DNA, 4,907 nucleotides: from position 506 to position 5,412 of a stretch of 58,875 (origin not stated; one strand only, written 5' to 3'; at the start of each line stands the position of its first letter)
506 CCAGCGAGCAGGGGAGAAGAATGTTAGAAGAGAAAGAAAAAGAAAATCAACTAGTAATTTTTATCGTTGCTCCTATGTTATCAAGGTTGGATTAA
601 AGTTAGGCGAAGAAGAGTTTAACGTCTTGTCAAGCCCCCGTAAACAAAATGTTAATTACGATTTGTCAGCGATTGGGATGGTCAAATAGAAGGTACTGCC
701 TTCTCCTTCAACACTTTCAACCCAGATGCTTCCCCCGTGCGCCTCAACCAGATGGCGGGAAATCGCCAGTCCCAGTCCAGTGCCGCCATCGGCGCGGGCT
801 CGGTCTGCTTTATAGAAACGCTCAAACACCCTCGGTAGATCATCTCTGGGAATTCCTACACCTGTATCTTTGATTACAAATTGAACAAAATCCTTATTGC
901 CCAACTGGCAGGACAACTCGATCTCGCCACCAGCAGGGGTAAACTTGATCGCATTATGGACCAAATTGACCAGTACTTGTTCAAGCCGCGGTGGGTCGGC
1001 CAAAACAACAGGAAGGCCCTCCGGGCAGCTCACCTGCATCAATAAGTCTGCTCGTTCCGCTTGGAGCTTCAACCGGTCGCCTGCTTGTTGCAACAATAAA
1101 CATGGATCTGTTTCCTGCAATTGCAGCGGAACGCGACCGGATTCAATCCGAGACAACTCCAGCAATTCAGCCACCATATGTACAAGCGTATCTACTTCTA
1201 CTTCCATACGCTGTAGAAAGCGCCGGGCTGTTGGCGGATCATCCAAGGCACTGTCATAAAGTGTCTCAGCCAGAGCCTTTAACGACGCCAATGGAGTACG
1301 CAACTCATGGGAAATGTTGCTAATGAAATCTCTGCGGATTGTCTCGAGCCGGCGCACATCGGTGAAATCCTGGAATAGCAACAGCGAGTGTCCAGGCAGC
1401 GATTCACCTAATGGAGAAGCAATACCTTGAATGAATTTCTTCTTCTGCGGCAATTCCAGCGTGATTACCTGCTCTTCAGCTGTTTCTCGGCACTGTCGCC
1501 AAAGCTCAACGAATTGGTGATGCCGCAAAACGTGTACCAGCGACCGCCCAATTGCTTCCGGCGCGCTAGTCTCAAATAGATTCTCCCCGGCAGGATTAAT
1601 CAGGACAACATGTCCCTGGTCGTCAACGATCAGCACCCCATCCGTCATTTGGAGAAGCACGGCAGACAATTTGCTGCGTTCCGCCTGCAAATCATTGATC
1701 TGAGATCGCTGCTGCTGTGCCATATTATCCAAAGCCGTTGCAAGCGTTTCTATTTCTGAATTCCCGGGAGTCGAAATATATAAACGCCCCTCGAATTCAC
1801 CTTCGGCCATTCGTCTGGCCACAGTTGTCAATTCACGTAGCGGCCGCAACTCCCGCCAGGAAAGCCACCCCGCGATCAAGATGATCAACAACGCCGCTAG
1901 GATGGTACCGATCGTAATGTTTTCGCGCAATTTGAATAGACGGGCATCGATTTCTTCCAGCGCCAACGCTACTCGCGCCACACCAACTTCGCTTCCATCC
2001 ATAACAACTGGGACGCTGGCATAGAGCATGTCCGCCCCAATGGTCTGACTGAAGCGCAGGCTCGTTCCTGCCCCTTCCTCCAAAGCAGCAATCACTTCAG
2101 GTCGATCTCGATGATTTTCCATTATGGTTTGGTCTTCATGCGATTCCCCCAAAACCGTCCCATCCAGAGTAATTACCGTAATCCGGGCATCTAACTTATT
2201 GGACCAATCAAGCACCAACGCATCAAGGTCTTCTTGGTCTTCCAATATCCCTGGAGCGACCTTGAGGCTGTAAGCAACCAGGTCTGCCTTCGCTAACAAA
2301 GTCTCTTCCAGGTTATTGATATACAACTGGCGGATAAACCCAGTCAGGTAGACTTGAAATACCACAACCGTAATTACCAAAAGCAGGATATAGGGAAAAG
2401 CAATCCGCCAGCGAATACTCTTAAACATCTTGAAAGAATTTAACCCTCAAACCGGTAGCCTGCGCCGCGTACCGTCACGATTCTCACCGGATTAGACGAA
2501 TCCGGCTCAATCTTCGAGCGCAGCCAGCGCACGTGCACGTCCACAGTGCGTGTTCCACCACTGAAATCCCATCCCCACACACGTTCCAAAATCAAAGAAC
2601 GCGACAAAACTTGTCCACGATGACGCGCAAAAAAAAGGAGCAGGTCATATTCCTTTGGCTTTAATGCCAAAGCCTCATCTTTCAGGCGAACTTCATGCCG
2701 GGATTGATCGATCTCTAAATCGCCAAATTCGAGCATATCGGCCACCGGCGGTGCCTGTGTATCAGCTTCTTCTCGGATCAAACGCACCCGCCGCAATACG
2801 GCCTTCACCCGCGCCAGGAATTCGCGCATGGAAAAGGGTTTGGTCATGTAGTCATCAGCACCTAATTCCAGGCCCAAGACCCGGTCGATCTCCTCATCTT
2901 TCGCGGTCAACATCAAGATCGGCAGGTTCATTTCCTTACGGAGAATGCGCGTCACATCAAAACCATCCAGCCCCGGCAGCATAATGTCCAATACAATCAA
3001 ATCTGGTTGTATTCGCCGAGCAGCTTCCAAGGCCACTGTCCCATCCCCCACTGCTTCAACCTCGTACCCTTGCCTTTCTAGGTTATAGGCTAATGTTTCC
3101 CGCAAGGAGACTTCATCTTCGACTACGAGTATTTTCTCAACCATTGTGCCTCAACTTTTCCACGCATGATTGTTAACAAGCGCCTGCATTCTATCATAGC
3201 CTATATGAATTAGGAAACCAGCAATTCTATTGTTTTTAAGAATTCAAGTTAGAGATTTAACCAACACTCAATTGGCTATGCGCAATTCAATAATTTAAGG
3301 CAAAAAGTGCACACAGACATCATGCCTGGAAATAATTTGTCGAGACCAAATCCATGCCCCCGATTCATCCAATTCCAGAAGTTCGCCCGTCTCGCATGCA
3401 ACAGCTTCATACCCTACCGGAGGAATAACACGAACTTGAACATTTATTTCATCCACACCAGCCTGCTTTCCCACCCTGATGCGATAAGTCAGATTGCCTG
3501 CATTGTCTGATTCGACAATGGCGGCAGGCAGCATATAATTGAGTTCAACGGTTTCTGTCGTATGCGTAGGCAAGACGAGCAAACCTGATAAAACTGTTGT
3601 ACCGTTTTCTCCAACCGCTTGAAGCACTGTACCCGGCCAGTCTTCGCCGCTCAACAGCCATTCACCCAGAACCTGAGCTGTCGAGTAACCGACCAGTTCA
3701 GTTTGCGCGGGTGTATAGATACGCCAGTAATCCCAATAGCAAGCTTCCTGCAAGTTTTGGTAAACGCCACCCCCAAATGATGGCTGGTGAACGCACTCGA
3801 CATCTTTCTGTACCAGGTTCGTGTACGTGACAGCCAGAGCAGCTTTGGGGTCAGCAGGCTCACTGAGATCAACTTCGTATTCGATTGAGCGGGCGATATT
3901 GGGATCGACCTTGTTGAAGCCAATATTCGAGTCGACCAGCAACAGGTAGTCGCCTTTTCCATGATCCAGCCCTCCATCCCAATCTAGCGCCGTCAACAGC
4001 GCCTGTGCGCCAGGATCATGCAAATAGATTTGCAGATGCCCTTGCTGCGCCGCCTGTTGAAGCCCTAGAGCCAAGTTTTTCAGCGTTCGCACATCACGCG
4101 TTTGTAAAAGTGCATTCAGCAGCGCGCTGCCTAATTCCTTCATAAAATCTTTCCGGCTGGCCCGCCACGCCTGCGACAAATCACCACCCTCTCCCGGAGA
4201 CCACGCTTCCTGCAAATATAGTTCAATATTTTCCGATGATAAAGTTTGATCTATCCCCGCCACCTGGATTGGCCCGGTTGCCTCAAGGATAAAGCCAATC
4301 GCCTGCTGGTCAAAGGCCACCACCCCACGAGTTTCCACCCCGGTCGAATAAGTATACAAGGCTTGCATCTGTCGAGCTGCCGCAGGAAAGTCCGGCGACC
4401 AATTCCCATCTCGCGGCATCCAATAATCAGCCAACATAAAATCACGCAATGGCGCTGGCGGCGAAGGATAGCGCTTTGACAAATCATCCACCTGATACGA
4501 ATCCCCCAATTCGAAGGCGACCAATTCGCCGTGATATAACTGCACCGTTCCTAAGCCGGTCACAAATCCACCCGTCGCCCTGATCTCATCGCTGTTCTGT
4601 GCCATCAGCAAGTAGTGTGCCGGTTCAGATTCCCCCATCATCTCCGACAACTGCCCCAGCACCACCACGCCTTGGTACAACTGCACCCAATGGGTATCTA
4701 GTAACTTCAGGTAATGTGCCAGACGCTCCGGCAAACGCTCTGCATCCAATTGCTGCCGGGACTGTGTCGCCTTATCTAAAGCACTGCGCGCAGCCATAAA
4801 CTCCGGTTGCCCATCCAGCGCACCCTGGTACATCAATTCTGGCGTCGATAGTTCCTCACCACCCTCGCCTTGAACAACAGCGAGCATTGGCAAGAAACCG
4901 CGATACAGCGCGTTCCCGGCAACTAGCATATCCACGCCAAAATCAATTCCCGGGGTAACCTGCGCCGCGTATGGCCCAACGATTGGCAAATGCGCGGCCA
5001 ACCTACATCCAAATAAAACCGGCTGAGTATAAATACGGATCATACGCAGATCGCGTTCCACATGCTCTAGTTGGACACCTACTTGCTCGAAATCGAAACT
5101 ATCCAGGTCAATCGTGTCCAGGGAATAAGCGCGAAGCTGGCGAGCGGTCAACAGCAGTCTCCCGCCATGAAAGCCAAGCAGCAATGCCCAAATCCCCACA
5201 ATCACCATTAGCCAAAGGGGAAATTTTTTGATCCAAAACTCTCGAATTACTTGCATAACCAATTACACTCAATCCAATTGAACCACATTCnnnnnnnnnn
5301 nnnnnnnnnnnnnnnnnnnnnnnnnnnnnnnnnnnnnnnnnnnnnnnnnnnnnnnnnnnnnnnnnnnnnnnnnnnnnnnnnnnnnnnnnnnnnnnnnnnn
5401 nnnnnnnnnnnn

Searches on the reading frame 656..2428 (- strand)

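Call 88: search_protein_families(library=pfam, proteins=[window:656-2428:-], max_evalue=0.0001)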
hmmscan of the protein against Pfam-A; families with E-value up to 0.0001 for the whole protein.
window:656-2428:- (590 aa): 8 families
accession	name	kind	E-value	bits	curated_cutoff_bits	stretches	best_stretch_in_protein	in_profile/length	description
PF02518.31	HATPase_c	-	1e-33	116.5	26.4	1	478-586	2-109/111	Histidine kinase-, DNA gyrase B-, and HSP90-like ATPase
PF00512.31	HisKA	-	3.2e-18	66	26.9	1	365-431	2-66/66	His Kinase A (phospho-acceptor) domain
PF00672.30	HAMP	-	3.2e-11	43.8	25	1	188-239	1-50/53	HAMP domain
PF16736.11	sCache_like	-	6.3e-10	39.8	27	1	35-150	2-111/117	Single Cache-like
PF00989.32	PAS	-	8.6e-10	39.1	22.6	1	254-322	3-74/113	PAS fold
PF08448.16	PAS_4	-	1.3e-06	29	23.1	1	260-359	3-109/110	PAS fold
PF02743.24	dCache_1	-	1.5e-05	25.1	45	0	74-172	64-167/240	Cache domain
PF13188.13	PAS_8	-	9.8e-05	22.6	21.8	0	253-304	2-53/65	PAS domain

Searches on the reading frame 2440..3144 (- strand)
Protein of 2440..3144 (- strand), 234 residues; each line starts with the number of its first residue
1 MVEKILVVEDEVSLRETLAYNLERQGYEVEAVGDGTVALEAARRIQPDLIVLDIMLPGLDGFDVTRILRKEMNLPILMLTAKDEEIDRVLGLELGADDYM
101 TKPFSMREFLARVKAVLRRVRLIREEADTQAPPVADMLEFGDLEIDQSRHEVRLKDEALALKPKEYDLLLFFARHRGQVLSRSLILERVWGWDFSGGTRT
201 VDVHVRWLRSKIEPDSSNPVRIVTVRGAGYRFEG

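Call 88: search_protein_families(library=pfam, proteins=[window:2440-3144:-], max_evalue=0.0001)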
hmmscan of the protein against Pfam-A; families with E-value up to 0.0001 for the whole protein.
window:2440-3144:- (234 aa): 2 families
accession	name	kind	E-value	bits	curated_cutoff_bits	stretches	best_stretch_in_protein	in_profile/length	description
PF00072.30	Response_reg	-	2.1e-28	99.2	30.2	1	5-113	1-110/111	Response regulator receiver domain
PF00486.34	Trans_reg_C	-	1e-27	96.5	26.2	1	157-232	2-77/77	Transcriptional regulatory protein, C terminal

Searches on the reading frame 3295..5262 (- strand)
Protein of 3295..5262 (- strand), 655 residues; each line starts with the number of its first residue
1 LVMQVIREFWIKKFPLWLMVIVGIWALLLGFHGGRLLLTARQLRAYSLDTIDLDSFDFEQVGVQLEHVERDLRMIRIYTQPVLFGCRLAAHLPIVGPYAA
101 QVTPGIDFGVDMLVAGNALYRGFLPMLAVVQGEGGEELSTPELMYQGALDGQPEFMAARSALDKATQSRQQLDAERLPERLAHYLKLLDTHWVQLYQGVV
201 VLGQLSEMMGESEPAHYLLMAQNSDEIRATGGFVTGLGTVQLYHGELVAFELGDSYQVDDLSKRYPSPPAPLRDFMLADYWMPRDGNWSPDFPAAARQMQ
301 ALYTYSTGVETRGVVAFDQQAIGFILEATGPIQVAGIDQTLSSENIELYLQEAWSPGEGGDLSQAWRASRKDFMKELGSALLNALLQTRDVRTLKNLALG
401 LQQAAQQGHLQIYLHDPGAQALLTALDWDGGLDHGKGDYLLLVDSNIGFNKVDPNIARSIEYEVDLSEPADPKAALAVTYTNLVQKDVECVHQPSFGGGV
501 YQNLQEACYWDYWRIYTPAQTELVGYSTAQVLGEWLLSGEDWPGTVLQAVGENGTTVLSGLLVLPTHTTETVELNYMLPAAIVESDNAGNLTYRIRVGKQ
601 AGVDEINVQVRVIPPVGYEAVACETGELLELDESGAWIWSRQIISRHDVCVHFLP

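Call 88: search_protein_families(library=pfam, proteins=[window:3295-5262:-], max_evalue=0.0001)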
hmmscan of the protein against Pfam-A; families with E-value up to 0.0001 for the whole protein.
window:3295-5262:- (655 aa): 1 family
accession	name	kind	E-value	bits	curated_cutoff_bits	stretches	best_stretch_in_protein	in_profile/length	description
PF13196.11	DUF4012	-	6.6e-29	101.7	28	1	213-351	2-140/144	Protein of unknown function (DUF4012)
